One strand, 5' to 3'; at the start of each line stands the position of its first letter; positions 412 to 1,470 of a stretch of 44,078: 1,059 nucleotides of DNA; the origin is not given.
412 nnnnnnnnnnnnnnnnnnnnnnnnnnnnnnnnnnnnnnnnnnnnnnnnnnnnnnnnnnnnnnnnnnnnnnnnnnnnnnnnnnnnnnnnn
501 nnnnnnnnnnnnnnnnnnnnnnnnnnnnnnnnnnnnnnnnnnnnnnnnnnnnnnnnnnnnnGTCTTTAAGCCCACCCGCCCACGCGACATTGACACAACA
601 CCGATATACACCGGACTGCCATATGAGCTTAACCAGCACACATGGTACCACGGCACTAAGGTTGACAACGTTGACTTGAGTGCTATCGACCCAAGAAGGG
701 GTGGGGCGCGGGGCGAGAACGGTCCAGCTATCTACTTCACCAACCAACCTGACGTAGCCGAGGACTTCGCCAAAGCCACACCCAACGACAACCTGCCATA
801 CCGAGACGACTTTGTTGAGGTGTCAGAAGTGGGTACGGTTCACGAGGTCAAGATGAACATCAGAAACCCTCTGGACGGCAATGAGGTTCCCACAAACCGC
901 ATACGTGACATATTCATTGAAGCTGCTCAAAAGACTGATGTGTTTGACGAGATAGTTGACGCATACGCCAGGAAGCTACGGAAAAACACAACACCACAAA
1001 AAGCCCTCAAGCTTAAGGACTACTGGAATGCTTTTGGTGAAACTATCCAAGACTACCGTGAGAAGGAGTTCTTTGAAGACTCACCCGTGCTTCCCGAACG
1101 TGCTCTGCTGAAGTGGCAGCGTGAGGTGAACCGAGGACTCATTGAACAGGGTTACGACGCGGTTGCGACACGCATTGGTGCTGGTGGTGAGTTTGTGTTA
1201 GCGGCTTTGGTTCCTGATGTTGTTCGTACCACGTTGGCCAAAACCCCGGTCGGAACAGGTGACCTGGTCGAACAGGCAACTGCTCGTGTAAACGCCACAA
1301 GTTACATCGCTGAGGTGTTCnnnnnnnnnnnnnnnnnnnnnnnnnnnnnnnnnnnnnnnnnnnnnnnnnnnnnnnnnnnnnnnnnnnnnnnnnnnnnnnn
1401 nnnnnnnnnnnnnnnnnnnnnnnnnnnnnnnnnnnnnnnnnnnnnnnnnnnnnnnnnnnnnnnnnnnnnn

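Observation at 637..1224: ADP-ribosyltransferase-like domain embedded in a giant virion protein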

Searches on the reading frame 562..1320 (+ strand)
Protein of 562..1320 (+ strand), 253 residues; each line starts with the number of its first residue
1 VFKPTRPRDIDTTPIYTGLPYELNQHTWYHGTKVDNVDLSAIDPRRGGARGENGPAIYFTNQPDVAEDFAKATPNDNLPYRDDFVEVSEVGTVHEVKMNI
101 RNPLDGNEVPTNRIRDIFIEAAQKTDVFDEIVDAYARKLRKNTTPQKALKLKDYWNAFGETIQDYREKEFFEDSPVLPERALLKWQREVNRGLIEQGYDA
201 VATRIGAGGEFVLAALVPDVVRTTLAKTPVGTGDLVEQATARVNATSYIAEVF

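Call 9: search_protein_families(library=pfam, max_evalue=1, proteins=[window:562-1320:+])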
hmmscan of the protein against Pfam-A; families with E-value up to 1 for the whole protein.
window:562-1320:+ (253 aa): 2 families
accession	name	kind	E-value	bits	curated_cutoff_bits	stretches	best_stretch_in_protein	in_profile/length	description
PF18760.7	ART-PolyVal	-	2.9e-05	25.3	31.2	1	28-140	9-101/140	ADP-Ribosyltransferase in polyvalent proteins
PF11997.14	DUF3492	-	0.1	12.8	23.3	1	113-173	90-150/268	Domain of unknown function (DUF3492)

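Call 10: search_protein_families(library=phrogs, max_evalue=0.01, proteins=[window:562-1320:+])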
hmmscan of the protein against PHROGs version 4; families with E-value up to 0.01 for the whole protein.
window:562-1320:+ (253 aa): 3 families
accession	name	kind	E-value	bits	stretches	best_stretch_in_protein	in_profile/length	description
phrog_33290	-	DNA, RNA and nucleotide metabolism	4.5e-12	45.2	1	28-250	1416-1620/1712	ParB-like partition nuclease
phrog_832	-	DNA, RNA and nucleotide metabolism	1.4e-05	23.9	1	27-80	649-702/1480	RNA polymerase ADP-ribosylase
phrog_25279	-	unknown function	0.0013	19.6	0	27-76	21-68/199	-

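Call 12: search_dna_similar(query=window:562-1320:+, collection=phages, mode=protein, max_rows=30, max_evalue=0.001)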
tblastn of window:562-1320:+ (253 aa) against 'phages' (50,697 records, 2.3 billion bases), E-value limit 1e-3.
Records with a match: 16; places in all: 16; records where one place covers at least 80% of the query: 10.
Best place of each record, by identity: <60% 16.
By first word of the organism name: Leptolyngbya 6; Cyanophage 3; Plectonema 3; Phormidium 2; Mastigocladus 1; Arthronema 1.
By host as written in the record: Leptolyngbya boryana IU 594 3; Phormidium foveolarum 2; Leptolyngbya boryana 2; Leptolyngbya foveolarum 2; Mastigocladus sp. 1; - 1; Leptolyngbya boryana FACHB-402 (synonym: Plectonema boryanum FACHB-402) 1; Plectonema sp. 1; and 3 more.
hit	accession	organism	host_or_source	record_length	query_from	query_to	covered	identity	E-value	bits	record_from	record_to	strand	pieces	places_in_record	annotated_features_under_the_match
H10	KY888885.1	Mastigocladus phage CHP58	Mastigocladus sp.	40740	19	245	90%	32.5%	2e-22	101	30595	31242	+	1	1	record has no annotation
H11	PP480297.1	Cyanophage PP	-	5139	28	250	88%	31.3%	1e-11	70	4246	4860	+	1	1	ParB-like partition nuclease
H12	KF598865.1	Cyanophage PP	Phormidium foveolarum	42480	28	250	88%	31.3%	1e-11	70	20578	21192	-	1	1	tail protein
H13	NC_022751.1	Cyanophage PP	Phormidium foveolarum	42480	28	250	88%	31.3%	1e-11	70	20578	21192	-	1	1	ParB-like partition nuclease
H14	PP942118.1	Plectonema phage PP-DH22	Leptolyngbya boryana FACHB-402 ...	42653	28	250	88%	31.3%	1e-11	70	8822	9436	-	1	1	record has no annotation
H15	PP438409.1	Leptolyngbya phage Lsp-JY17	Leptolyngbya boryana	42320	28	250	88%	30.9%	2e-10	67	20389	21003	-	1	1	hypothetical protein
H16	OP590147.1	Leptolyngbya phage LPP-2, strain SPI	Leptolyngbya boryana IU 594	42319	28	250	88%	30.9%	2e-10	66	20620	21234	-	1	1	tail fiber protein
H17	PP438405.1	Leptolyngbya phage Lbo-JY12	Leptolyngbya boryana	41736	28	250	88%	30.4%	2e-10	66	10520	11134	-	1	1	hypothetical protein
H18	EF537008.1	Phormidium phage Pf-WMP3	Leptolyngbya foveolarum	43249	28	250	88%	30.4%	4e-10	66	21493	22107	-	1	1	PfWMP3_26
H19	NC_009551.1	Phormidium phage Pf-WMP3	Leptolyngbya foveolarum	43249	28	250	88%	30.4%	4e-10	66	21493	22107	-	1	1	ParB-like partition nuclease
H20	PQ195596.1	Leptolyngbya phage Dor1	Leptolyngbya boryana IU 594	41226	29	222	77%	29.2%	2e-7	57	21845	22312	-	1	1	tail fiber protein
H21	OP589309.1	Leptolyngbya phage LPP-1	Leptolyngbya boryana IU 594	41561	29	224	77%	28.4%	7e-8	59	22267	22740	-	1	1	tail fiber protein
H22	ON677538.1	Plectonema phage JingP1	Plectonema sp.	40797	29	204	70%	28.8%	7e-8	59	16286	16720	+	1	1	tail protein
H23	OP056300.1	Plectonema phage Pbo-yong3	Leptolyngba boryana FACHB-402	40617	29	204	70%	28.8%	7e-8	59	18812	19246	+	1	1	mono-ADP-ribosyltransferase-like protein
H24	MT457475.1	Arthronema virus TR020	Arthronema africanum strain 1980/01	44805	23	201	71%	27.1%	4e-8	59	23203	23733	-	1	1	hypothetical protein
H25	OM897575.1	Leptolyngbya phage Lbo240-yong1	Leptolyngbya boryana FACHB-240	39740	29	199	68%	27.6%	2e-8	60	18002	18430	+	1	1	peptidoglycan hydrolase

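Call 13: get_annotated_region(hit=H23, flank=6000)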
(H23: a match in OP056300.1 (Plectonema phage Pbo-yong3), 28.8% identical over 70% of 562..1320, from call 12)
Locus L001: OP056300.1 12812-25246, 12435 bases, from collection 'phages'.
description: Plectonema phage Pbo-yong3, complete genome.
organism: Plectonema phage Pbo-yong3 (NCBI taxid 2970324)
taxonomy: Viruses; Duplodnaviria; Heunggongvirae; Uroviricota; Caudoviricetes; Saffermanviridae; Morrisvirus; Morrisvirus Pboyong3
host: Leptolyngba boryana FACHB-402; source: -; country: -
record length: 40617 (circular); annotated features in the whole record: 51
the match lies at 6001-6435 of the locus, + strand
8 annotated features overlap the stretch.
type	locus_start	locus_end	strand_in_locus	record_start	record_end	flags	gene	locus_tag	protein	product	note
CDS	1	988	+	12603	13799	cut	-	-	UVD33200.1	hypothetical protein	-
CDS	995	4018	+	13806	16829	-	-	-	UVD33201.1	murein hydrolase activator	murein hydrolase activator EnvC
CDS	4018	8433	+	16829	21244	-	-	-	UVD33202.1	mono-ADP-ribosyltransferase-like protein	eukaryotic mono-ADP-ribosyltransferase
CDS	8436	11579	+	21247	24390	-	-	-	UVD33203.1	DNA-directed RNA polymerase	-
CDS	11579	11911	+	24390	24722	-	-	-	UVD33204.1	hypothetical protein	-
CDS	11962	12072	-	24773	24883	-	-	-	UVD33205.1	hypothetical protein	-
CDS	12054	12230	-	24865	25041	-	-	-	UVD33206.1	hypothetical protein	-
CDS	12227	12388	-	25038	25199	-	-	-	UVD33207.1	hypothetical protein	-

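Call 14: get_annotated_region(hit=H13, flank=6000)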
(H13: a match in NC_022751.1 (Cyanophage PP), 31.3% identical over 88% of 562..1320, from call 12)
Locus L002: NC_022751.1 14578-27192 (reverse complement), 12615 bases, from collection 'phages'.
description: Cyanophage PP, complete genome.
organism: Cyanophage PP (NCBI taxid 434346)
taxonomy: Viruses; Caudovirales; Podoviridae
host: Phormidium foveolarum; source: -; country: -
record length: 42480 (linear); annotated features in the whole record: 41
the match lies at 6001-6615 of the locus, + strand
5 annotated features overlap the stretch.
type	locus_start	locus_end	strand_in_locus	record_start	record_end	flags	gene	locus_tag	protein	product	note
CDS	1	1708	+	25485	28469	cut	-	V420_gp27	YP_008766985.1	peptidase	-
CDS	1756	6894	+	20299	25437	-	-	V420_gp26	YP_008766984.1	ParB-like partition nuclease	-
CDS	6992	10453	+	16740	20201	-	-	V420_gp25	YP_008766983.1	tail fiber protein; host specificity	-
CDS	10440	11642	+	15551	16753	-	-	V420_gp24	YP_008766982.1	tail fiber protein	-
CDS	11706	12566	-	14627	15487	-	-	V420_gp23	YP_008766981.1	Cas4-domain exonuclease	gp17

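Call 15: find_homologous_proteins(query=window:562-1320:+, max_evalue=0.001)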
Query window:562-1320:+: 529 candidates shared short words with the query, none scored E <= 0.001.

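Call 19: get_annotated_region(hit=H10, flank=6000)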
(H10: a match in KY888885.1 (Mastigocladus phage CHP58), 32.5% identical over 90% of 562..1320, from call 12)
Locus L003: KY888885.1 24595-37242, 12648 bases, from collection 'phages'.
description: UNVERIFIED: Mastigocladus phage CHP58, complete genome.
organism: Mastigocladus phage CHP58 (NCBI taxid 2099663)
taxonomy: Viruses; Duplodnaviria; Heunggongvirae; Uroviricota; Caudoviricetes
host: Mastigocladus sp.; source: phototrophic microbial mat metagenomic; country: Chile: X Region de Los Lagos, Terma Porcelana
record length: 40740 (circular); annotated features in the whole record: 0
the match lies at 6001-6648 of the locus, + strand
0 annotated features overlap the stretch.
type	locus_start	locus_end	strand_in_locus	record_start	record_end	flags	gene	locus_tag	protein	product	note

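Call 20: get_annotated_region(hit=H24, flank=6000)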
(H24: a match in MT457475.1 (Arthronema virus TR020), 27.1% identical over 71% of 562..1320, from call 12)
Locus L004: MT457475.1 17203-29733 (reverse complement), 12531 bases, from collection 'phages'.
description: Arthronema virus TR020, complete genome.
organism: Arthronema virus TR020 (NCBI taxid 2736280)
taxonomy: Viruses; Duplodnaviria; Heunggongvirae; Uroviricota; Caudoviricetes; Saffermanviridae; Arthrovirus; Arthrovirus TR020
host: Arthronema africanum strain 1980/01; source: -; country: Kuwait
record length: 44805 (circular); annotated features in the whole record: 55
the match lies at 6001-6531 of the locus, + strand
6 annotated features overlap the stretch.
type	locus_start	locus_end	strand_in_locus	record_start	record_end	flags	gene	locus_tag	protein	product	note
CDS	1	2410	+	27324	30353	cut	-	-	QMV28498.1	putative endopeptidase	-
CDS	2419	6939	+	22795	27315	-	-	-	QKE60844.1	hypothetical protein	-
CDS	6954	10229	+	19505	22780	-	-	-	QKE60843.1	hypothetical protein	-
CDS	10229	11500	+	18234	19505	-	-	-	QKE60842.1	hypothetical protein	-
CDS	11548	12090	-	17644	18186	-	-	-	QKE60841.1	Phosphomevalonate kinase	-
CDS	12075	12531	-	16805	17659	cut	-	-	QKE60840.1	related exonuclease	-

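Call 21: get_annotated_region(hit=H21, flank=6000)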
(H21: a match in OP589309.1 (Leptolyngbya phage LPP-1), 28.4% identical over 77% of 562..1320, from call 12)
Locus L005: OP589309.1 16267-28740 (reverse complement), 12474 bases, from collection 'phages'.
description: Leptolyngbya phage LPP-1, complete genome.
organism: Leptolyngbya phage LPP-1 (NCBI taxid 2996049)
taxonomy: Viruses; Duplodnaviria; Heunggongvirae; Uroviricota; Caudoviricetes; Saffermanviridae; Morrisvirus; Morrisvirus LPP1
host: Leptolyngbya boryana IU 594; source: waste-stabilization pond in southeastern Indiana; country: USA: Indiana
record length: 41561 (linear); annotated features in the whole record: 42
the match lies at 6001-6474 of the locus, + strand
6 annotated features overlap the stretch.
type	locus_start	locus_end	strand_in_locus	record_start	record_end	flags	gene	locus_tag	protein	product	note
CDS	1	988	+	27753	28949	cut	-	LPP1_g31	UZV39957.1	internal protein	-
CDS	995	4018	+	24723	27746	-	-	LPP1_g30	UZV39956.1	endopeptidase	-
CDS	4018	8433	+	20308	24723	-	-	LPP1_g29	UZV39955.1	tail fiber protein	-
CDS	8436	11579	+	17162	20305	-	-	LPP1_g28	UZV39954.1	tail fiber protein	-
CDS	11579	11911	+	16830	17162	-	-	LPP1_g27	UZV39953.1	hypothetical protein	-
CDS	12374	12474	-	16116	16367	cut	-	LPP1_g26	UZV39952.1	hypothetical protein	-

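Call 22: get_annotated_region(hit=H25, flank=6000)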
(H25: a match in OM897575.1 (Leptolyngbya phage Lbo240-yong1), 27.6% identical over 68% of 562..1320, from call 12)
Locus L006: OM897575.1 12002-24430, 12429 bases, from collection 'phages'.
description: Leptolyngbya phage Lbo240-yong1, complete genome.
organism: Leptolyngbya phage Lbo240-yong1 (NCBI taxid 2928836)
taxonomy: Viruses; Duplodnaviria; Heunggongvirae; Uroviricota; Caudoviricetes; Saffermanviridae; Wumpquatrovirus; Wumpquatrovirus Lbo240yong1
host: Leptolyngbya boryana FACHB-240; source: -; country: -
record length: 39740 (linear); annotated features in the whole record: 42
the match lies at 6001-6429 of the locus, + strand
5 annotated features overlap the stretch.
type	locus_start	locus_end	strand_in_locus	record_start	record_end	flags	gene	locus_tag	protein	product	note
CDS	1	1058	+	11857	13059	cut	-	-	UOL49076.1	hypothetical protein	-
CDS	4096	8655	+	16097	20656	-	-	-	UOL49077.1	peptidoglycan hydrolase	-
CDS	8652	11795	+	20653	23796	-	-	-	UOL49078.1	hypothetical protein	-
CDS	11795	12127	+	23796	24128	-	-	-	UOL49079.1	hypothetical protein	-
CDS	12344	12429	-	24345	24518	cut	-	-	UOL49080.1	hypothetical protein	-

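Call 28: predict_structure(protein=window:562-1320:+)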
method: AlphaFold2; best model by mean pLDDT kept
length: 253 residues; sequences in the alignment: 1
mean_pLDDT: 36.6   pTM: 0.26
mean pLDDT of the five models: 36.6, 33.4, 32.1, 31.6, 29.4
residues with pLDDT >= 90: 0; 70-90: 0; 50-70: 14; < 50: 239
segments of 3 or more residues with pLDDT < 50: 1-66, 72-82, 92-96, 100-253
pLDDT, mean of each block of 10 residues (from residue 1): 30 26 24 28 30 39 48 45 50 47 41 35 37 38 34 41 39 33 35 40 35 35 34 40 33 25
secondary structure, 60 per line:
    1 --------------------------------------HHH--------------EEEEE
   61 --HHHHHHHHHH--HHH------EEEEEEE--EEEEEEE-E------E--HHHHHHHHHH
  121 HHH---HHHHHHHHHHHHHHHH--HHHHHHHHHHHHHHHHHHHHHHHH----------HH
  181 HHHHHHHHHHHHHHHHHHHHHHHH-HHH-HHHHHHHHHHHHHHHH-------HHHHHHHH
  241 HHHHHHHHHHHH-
elements in order: E56-60 H63-72 E84-90 E93-99 H111-123 H127-142 H145-168 H179-204 H210-225 H233-252

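Call 29: search_protein_representatives(protein=window:562-1320:+)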
Query: 253 residues. Proteins with E-value up to 0.001 (for the whole library): 95; up to 1e-10: 43; up to 1e-30: 3. The best 95 are listed.
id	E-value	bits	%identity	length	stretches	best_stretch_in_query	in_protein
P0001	1.1e-166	569.0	100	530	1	1-253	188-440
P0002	4.2e-49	183.8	45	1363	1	17-252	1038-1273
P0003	6.5e-34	134.0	39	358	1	5-248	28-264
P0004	3.1e-24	102.3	36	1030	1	12-251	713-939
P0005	1.1e-23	100.5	40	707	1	22-169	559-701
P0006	9.1e-23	97.5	35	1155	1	11-251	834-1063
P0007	1.3e-22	97.0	39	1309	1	19-203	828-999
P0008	1.5e-22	96.8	36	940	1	26-253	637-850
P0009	2.5e-21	92.8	36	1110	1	18-253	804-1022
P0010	5.7e-21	91.6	36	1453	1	24-249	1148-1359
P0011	8.4e-21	91.0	36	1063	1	25-246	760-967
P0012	1.2e-20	90.5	37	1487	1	20-246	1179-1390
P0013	2.4e-20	89.6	35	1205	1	20-246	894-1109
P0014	6.0e-20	88.3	36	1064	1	12-245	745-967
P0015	8.4e-18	81.2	34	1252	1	9-202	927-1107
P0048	3.9e-10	56.1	37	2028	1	21-124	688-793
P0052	1.0e-08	51.4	33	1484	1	19-203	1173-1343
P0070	3.6e-06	43.1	28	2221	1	26-251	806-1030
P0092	6.5e-04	35.7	37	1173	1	14-81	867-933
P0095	8.9e-04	35.3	36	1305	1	19-123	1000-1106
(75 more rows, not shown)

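Call 38: search_solved_structures(query=A1, max_evalue=10, show_alignments=3)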
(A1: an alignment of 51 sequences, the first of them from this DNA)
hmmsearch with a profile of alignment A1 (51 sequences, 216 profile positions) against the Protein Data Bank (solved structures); distinct sequences matched with E-value up to 10: 50.
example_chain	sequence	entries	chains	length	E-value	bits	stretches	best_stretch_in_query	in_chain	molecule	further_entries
9k3a_B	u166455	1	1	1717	3e-22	82.6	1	5-215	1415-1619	Tail protein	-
6vs7_A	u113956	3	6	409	0.022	17.7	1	45-112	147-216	Adhesin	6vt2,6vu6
9cc5_A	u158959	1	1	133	0.038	16.9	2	89-149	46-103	Amylin-NHO-22 Binder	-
2pqf_A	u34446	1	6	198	0.041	16.8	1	7-74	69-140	Poly [ADP-ribose] polymerase 12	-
7bqq_A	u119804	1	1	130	0.05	16.6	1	92-166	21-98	Gogy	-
9r2l_A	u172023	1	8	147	0.089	15.7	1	97-175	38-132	N37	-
4uos_A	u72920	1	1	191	0.19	14.6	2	86-166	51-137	DESIGNED HELICAL BUNDLE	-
6v3w_A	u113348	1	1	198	0.2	14.6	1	7-74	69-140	Protein mono-ADP-ribosyltransferase PARP12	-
8xpx_A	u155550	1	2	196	0.2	14.6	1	7-74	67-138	Protein mono-ADP-ribosyltransferase PARP12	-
6qs0_A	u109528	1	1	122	0.29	14.1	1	107-188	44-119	Putative outer membrane protein BBA03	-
9gzg_A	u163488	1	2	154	0.61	13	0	102-152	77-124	Engineered CTPR protein with glutamic acids for conductivity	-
7evp_C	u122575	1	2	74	0.65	12.9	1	113-175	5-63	Sliding clamp inhibitor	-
9eul_A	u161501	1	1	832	0.79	12.6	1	84-159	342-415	GP-PDE domain-containing protein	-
4w6e_A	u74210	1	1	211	0.8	12.6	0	4-55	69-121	Tankyrase-1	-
9bad_A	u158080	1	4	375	0.81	12.6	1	139-201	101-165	L-asparaginase 2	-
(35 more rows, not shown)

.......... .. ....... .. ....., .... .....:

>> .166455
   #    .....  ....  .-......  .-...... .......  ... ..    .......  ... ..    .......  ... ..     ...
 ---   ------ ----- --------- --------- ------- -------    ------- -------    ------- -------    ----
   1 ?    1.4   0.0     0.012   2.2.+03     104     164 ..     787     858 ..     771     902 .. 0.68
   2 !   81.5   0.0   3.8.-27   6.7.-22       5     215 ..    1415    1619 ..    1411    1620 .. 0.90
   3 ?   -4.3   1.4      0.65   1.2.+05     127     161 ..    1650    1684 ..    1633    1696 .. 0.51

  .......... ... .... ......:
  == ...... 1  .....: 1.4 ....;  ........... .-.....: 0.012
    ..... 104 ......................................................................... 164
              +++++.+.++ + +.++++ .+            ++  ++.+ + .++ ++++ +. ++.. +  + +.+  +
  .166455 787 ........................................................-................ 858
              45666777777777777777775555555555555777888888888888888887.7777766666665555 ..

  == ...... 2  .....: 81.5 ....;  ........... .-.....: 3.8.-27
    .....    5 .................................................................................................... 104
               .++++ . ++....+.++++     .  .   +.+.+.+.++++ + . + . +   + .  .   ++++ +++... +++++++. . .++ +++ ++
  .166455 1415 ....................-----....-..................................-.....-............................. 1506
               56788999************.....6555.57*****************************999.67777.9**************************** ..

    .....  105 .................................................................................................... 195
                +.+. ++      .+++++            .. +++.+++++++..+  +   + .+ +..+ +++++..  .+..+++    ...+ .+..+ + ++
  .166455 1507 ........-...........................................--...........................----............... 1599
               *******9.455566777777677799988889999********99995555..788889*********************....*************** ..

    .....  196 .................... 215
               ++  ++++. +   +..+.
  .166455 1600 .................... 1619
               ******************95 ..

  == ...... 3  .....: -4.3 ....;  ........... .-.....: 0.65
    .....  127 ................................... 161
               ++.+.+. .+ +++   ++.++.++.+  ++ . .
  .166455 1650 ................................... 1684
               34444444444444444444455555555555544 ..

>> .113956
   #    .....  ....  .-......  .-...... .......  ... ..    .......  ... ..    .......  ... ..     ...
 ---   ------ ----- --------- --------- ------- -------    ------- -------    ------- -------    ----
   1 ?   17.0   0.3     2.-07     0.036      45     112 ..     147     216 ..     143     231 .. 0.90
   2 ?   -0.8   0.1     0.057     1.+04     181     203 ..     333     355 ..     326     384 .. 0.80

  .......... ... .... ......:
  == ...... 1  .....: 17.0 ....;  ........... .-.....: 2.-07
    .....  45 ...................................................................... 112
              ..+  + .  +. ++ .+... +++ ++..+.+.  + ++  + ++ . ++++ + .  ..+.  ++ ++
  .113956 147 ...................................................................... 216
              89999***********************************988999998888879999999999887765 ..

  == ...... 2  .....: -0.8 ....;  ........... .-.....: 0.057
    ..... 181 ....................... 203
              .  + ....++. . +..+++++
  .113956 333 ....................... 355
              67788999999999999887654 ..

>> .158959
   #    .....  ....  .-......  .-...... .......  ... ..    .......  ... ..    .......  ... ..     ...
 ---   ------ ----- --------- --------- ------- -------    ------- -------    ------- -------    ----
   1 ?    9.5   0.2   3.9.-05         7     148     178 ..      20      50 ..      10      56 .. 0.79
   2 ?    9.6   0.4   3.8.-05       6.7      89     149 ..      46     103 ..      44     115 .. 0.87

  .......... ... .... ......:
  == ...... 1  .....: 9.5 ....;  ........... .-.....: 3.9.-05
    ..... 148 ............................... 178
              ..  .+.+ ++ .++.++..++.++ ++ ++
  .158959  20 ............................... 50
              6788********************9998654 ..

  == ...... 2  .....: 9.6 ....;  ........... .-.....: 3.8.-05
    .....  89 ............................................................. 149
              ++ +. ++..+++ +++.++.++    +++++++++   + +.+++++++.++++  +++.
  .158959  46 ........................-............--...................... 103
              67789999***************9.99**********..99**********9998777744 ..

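Call 39: search_protein_families(library=pfam, alignment_id=A1, max_evalue=0.01)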
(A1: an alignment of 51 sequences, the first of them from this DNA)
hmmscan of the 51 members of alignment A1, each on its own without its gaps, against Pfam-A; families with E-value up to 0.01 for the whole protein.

A. member 1, seq(230 aa): 1 family
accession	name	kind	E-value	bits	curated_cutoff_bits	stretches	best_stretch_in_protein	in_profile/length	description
PF18760.7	ART-PolyVal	-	2.2e-05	25.7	31.2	1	14-126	9-101/140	ADP-Ribosyltransferase in polyvalent proteins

B. families by the number of members that match (of 51 scanned): 4 families
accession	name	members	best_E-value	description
PF18760.7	ART-PolyVal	21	8.3e-07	ADP-Ribosyltransferase in polyvalent proteins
PF13151.12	DUF3990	12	0.00025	Protein of unknown function (DUF3990)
PF00644.27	PARP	1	0.0028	Poly(ADP-ribose) polymerase catalytic domain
PF20572.3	DUF6781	1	0.0079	Family of unknown function (DUF6781)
